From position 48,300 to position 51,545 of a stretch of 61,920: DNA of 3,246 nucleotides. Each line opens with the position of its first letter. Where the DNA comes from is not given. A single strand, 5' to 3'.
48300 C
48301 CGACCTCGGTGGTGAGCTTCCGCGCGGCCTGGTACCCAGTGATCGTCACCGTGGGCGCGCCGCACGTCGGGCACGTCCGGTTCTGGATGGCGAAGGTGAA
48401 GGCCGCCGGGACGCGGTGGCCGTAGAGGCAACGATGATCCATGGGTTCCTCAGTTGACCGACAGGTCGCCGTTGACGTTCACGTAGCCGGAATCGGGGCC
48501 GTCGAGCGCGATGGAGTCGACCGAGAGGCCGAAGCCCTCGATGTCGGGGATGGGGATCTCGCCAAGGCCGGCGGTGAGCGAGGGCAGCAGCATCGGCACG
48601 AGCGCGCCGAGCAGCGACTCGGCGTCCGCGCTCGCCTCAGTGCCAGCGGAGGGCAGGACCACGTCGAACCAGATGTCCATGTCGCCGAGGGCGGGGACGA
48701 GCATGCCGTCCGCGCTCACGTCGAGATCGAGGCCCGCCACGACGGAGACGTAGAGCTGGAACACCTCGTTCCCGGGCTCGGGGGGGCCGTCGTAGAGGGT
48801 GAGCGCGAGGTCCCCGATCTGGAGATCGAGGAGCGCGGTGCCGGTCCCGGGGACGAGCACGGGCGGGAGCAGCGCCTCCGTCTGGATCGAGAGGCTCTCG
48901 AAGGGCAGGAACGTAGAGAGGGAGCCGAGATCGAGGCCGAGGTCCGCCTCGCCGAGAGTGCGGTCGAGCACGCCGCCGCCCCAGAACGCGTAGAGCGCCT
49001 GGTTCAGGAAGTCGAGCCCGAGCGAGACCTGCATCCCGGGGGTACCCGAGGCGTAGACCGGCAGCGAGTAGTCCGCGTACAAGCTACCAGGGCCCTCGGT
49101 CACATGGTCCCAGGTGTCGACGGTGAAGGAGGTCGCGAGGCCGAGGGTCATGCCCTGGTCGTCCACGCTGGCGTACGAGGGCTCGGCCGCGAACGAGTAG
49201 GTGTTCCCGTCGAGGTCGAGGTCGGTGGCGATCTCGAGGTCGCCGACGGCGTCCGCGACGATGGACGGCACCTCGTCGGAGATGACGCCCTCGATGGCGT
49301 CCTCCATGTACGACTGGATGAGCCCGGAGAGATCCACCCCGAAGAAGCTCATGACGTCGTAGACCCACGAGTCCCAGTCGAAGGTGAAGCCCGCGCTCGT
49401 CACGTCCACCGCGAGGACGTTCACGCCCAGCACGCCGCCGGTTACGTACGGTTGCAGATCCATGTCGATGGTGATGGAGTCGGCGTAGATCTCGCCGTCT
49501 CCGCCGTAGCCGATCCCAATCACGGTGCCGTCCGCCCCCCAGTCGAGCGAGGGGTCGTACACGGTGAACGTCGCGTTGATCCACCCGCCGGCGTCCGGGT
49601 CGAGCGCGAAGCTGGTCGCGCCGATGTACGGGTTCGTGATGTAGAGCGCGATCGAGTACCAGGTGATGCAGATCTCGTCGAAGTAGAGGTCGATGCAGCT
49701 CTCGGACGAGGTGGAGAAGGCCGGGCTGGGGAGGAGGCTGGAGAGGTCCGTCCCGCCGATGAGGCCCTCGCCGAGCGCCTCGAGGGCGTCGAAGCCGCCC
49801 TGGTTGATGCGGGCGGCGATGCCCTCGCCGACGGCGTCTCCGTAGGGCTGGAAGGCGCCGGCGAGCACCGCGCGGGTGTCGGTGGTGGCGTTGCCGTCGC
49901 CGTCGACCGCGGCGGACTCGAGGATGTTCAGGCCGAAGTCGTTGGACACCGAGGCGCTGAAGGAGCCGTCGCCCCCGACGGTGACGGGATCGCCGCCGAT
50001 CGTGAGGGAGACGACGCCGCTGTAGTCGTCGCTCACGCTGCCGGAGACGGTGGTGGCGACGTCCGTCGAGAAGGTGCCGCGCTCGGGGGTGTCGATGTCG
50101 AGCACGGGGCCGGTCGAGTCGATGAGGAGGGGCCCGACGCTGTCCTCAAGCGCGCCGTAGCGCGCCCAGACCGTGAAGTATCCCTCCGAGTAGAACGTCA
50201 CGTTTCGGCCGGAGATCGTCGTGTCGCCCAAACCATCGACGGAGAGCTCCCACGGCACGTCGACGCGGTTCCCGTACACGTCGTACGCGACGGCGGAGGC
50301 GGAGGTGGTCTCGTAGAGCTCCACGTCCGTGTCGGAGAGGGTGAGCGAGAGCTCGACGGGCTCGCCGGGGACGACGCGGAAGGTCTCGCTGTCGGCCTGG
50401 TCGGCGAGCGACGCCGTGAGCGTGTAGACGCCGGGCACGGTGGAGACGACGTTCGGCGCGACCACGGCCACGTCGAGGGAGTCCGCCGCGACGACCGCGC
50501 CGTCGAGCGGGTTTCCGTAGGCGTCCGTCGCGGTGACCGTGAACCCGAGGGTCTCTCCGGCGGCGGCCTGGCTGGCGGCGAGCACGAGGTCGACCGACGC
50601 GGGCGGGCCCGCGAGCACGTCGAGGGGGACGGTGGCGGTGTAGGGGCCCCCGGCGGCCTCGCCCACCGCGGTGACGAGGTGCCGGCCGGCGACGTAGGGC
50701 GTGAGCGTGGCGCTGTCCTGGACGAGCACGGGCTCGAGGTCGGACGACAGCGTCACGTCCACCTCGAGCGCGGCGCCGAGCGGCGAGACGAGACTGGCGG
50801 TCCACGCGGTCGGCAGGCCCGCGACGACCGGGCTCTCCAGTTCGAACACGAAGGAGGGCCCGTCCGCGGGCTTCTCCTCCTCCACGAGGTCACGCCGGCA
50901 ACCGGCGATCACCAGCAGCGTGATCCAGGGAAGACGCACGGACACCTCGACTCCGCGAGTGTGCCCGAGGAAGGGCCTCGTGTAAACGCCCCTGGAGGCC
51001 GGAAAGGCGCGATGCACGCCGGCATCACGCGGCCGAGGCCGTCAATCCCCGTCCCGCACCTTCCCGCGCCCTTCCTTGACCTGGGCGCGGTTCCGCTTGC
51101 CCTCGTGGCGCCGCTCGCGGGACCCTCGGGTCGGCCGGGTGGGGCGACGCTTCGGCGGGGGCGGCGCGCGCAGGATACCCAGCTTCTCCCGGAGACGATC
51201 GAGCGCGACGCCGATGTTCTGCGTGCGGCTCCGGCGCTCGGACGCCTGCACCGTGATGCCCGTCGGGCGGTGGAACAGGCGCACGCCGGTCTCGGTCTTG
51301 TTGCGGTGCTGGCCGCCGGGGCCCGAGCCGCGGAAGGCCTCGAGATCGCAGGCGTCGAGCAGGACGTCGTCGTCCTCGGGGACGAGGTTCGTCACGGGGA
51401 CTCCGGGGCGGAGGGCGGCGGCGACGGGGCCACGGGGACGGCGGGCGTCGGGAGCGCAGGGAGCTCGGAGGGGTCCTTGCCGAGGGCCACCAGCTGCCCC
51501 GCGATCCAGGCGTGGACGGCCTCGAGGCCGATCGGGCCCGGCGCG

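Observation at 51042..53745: Tandem paralogous membrane GTPases with atypical G1/G3 motifs, translationally coupled to an ArfB-like ribosome-rescue factor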

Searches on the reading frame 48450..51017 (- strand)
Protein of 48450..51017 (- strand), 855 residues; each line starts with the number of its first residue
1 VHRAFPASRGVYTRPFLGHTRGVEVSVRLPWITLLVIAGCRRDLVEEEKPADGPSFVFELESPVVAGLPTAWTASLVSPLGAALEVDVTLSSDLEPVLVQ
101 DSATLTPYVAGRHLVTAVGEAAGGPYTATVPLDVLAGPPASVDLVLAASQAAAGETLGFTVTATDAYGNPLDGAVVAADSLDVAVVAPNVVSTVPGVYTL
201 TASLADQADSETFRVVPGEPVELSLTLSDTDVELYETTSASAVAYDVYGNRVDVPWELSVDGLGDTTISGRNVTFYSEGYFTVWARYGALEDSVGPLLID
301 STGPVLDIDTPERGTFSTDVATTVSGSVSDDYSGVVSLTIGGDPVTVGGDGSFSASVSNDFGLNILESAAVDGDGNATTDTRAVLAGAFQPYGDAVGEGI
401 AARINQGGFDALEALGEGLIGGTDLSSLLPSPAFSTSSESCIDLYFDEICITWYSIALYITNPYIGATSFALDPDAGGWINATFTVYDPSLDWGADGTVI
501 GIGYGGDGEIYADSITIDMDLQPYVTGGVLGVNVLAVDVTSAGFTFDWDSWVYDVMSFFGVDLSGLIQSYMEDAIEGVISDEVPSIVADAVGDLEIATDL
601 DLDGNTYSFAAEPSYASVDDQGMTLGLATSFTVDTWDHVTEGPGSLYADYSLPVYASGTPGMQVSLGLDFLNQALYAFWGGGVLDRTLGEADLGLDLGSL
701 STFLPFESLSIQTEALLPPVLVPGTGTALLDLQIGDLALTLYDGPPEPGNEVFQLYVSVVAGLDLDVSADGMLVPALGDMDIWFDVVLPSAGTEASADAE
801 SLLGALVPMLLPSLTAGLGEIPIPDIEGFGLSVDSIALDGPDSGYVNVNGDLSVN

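Call 76: search_protein_families(library=pfam, proteins=[window:48450-51017:-], max_evalue=0.001)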
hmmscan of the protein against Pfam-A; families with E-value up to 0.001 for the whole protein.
window:48450-51017:- (855 aa): 1 family
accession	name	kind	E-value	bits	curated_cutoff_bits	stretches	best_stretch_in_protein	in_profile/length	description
PF09136.16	Glucodextran_B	-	9.8e-13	48.3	27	1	304-385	1-80/83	Glucodextranase, domain B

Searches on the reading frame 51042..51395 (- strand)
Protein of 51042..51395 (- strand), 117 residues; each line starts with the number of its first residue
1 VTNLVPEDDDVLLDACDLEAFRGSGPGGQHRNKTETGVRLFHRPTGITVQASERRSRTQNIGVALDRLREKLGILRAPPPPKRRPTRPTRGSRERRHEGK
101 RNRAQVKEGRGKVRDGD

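Call 3: search_protein_families(library=pfam, proteins=[window:51042-51395:-], max_evalue=0.1)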
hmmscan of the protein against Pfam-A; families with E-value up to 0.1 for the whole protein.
window:51042-51395:- (117 aa): 1 family
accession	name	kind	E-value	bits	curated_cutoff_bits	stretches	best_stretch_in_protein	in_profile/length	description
PF00472.26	RF-1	-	2.5e-20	73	35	1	16-113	12-112/116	RF-1 domain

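Call 4: search_protein_families(library=ncbifam, proteins=[window:51042-51395:-], max_evalue=0.1)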
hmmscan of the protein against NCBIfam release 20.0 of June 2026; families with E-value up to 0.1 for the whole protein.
window:51042-51395:- (117 aa): 5 families
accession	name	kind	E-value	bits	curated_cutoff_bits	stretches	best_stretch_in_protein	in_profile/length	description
NF006718.0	PRK09256.1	equivalog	1.8e-19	69.8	100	2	47-114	72-138/140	alternative ribosome rescue aminoacyl-tRNA hydrolase ArfB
TIGR03072.1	release_prfH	equivalog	2.2e-17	63.2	166.65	1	14-78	106-170/200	peptide chain release factor H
TIGR00020.2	prfB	exception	3.2e-16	59.3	370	1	14-75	225-288/353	peptide chain release factor 2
NF001859.2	PRK00591.1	equivalog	2.3e-14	53.3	400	1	7-72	205-272/347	peptide chain release factor 1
TIGR00019.1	prfA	equivalog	2.4e-14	53.1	423.25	1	13-72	219-280/361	peptide chain release factor 1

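Call 13: search_solved_structures(query=window:51042-51395:-, max_evalue=0.001, show_alignments=3)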
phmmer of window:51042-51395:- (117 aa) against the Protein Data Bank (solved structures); distinct sequences matched with E-value up to 0.001: 50.
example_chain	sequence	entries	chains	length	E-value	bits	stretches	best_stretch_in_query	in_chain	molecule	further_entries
4v95_AY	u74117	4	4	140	1.5e-12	51.1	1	46-116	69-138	YAEJ | Alternative stalled-ribosome rescue factor B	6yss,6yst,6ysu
8oin_Aa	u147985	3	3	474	9.9e-12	48.4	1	6-72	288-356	Peptide chain release factor 1, mitochondrial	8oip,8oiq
2fvo_A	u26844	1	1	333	1.5e-11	47.8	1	8-79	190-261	Peptide chain release factor 1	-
1rq0_A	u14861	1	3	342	1.6e-11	47.7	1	8-79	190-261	Peptide chain release factor 1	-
4v4r_AY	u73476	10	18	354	8.7e-11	45.3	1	7-95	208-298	Peptide chain release factor 1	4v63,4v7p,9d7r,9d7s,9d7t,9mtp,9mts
2jy9_A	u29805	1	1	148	1.5e-10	44.6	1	44-114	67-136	Putative tRNA hydrolase domain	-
1gqe_A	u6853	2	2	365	1.6e-10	44.5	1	6-73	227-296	RELEASE FACTOR 2 | peptide chain release factor RF-2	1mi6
6ot3_A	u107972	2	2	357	1.9e-10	44.3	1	6-75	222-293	Peptide chain release factor 2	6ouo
6ost_7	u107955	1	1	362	1.9e-10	44.2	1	6-75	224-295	Peptide chain release factor 2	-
8p16_6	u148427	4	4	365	1.9e-10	44.2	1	6-75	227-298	Peptide chain release factor RF2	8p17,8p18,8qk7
1ml5_Z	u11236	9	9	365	1.9e-10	44.2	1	6-75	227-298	Peptide chain release factor 2 | Peptide chain release factor RF2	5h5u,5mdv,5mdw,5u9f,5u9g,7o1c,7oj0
6ogf_8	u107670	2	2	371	2e-10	44.2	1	6-75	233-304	Peptide chain release factor 2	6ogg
6og7_8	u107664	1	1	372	2e-10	44.1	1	6-75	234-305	Peptide chain release factor RF2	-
5dfe_QY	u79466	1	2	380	2e-10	44.1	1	6-75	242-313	Peptide chain release factor 2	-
5u4i_v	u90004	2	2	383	2.1e-10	44.1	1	6-75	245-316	Peptide chain release factor 2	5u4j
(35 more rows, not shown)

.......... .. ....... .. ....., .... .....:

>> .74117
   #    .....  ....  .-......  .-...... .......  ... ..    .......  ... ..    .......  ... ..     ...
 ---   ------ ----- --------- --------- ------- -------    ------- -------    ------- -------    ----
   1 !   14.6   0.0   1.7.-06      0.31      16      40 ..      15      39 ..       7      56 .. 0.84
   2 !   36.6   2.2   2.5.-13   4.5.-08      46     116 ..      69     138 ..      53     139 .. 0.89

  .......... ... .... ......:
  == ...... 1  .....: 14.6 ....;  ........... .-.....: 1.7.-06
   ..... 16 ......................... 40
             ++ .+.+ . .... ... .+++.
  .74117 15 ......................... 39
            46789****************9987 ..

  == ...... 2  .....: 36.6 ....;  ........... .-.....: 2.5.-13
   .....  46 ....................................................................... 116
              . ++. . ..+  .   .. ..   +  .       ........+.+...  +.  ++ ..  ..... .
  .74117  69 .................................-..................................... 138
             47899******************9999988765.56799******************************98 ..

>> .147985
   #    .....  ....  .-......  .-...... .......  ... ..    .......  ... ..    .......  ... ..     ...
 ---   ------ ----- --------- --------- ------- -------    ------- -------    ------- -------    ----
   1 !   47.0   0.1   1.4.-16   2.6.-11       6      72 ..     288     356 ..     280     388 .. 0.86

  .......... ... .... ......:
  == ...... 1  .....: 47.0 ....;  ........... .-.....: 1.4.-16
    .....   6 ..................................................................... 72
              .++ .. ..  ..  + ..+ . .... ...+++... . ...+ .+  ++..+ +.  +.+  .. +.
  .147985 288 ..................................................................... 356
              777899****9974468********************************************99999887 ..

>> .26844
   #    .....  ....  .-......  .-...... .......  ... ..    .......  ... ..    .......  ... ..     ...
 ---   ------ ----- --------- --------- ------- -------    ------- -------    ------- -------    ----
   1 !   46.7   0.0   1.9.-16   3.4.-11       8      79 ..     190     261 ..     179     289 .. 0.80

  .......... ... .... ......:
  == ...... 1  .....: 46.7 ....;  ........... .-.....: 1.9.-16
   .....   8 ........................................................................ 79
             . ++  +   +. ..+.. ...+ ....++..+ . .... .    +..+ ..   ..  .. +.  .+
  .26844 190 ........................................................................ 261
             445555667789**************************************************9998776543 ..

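Call 45: search_protein_families(library=padloc, proteins=[window:51042-51395:-], max_evalue=0.01)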
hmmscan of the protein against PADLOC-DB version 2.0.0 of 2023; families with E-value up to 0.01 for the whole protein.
window:51042-51395:- (117 aa): 0 families

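Call 68: find_related_loci(query=A6, collection=metagenome_contigs, flank=4000)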
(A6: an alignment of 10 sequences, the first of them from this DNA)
Query A6 (117 aa) in metagenome_contigs; peptide patterns used: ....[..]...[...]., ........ (x = any residue, [..] = any of these).
600 stretches matched a pattern (row limit reached: there are more); 572 encode a relative of the query (tblastn E <= 1e-3); the best 80 are kept; 80 distinct loci.
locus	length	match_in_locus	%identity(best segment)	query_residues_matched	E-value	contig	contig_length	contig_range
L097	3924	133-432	60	10-110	2e-32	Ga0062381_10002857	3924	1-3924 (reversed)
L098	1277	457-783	56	1-110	1e-32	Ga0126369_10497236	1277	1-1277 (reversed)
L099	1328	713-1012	56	7-107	3e-32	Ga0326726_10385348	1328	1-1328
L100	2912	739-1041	62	9-110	1e-31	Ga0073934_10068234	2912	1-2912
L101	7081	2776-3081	58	8-110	4e-31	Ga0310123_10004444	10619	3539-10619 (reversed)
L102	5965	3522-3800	61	8-101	3e-31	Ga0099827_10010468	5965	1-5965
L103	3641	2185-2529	53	1-116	4e-31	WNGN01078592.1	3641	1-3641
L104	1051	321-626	57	8-110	1e-31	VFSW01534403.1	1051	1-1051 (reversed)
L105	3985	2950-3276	55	1-110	2e-30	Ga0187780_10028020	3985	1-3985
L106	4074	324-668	52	2-117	3e-30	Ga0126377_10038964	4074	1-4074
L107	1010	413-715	59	9-110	3e-31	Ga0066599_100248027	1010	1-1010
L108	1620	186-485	57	10-110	3e-30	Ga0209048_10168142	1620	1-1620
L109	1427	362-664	57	9-110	2e-30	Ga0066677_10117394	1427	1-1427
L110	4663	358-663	58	8-110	5e-30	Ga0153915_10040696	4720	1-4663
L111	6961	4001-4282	63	16-110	5e-30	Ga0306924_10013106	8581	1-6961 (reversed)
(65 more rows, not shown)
